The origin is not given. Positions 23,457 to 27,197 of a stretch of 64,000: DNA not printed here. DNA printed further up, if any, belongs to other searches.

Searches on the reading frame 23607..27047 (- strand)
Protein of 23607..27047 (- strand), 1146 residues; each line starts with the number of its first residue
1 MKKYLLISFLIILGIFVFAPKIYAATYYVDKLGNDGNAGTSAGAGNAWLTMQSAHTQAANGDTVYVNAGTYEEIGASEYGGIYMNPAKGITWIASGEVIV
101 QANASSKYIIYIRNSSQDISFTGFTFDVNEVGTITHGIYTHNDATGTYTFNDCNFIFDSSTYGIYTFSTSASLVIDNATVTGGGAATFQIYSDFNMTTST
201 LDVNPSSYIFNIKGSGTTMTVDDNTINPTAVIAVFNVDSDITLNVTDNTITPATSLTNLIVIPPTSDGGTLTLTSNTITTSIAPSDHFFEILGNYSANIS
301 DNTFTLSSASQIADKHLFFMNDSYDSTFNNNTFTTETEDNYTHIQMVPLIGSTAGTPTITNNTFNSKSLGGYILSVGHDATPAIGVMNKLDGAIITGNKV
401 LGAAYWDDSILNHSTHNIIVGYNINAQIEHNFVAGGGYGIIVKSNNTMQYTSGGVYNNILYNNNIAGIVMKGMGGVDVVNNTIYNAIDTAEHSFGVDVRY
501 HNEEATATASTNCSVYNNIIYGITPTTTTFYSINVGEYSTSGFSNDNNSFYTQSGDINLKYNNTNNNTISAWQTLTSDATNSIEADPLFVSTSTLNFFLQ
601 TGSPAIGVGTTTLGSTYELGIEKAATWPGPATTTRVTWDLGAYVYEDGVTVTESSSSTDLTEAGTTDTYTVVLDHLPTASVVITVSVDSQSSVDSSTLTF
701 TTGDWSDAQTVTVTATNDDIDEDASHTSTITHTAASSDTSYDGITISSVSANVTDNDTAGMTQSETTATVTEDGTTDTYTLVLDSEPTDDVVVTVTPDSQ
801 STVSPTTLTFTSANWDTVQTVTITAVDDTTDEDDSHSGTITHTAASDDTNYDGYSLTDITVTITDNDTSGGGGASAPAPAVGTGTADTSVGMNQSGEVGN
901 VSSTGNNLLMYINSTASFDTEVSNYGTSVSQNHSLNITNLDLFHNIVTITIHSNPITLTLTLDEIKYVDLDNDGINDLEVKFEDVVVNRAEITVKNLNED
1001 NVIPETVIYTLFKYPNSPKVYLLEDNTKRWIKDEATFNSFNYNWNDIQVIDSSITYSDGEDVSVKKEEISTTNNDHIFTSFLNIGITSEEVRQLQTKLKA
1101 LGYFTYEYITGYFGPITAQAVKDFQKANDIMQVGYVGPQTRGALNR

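Call 51: search_protein_families(library=pfam, proteins=[window:23607-27047:-], max_evalue=0.001)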
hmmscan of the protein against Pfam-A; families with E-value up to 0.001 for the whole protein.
window:23607-27047:- (1146 aa): 1 family
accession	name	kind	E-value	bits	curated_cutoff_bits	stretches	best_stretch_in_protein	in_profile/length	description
PF01471.23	PG_binding_1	-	1.5e-14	54.3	23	1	1088-1144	2-57/57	Putative peptidoglycan binding domain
